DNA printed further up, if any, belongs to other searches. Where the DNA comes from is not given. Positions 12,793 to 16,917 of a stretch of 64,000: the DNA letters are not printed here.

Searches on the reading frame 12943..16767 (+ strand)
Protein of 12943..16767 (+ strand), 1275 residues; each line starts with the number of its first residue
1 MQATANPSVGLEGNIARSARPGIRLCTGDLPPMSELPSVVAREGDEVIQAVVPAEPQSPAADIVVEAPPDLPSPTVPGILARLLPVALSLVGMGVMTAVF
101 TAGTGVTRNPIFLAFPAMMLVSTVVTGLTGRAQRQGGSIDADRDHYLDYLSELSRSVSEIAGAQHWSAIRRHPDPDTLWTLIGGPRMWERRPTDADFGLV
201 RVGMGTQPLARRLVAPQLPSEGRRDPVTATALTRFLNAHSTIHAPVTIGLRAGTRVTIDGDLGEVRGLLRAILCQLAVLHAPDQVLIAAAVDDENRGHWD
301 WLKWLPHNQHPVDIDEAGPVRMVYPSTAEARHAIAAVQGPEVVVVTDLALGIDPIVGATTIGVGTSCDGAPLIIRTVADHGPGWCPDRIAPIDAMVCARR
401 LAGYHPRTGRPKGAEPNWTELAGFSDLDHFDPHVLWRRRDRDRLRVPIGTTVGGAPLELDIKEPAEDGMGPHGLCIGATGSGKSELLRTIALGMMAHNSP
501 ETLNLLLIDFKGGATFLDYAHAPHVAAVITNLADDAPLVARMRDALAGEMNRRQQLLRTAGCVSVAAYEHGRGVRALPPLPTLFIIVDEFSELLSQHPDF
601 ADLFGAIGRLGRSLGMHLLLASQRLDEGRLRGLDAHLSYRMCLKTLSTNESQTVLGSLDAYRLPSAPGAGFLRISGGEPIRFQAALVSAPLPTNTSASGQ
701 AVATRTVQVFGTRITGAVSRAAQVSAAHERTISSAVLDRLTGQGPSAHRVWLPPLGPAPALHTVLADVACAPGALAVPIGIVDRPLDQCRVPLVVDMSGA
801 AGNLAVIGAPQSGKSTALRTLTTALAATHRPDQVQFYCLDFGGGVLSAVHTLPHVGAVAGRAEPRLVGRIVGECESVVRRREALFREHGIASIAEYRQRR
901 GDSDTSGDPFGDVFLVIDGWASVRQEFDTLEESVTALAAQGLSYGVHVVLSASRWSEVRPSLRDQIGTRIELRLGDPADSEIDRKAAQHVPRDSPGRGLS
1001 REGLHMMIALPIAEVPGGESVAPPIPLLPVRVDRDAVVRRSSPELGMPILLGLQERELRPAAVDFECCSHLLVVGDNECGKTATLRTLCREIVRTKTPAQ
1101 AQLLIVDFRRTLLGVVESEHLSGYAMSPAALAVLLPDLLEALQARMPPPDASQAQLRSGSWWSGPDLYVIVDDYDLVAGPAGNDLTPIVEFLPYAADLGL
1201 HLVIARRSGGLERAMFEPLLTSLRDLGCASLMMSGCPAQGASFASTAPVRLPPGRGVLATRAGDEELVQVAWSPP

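Call 25: search_protein_families(library=pfam, proteins=[window:12943-16767:+], max_evalue=0.001)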
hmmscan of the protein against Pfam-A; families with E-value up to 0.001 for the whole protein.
window:12943-16767:+ (1275 aa): 9 families
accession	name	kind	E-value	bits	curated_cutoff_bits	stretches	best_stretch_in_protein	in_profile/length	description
PF01580.24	FtsK_SpoIIIE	-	2e-97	325.4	24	3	777-1011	15-217/221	FtsK/SpoIIIE family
PF13401.12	AAA_22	-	7.6e-12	46.1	27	0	801-842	5-45/130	AAA domain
PF13191.12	AAA_16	-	8.5e-12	46.3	32.6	0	460-591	14-142/167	AAA ATPase domain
PF05729.18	NACHT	-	4.3e-06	27.1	26.7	0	476-502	6-32/167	NACHT domain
PF13555.12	AAA_29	-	1e-05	25.6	27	0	801-829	22-50/61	P-loop containing region of AAA domain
PF00005.33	ABC_tran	-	2.2e-05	25.5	25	0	1063-1093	6-36/137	ABC transporter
PF00910.28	RNA_helicase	-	5.8e-05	24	21.5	0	1072-1125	2-48/105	RNA helicase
PF25199.1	nSTAND_NTPase5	-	0.00015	22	34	0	462-495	33-66/145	Novel STAND NTPase 5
PF01935.23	DUF87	-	0.00097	19.7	23.2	0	471-512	24-62/220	Helicase HerA, central domain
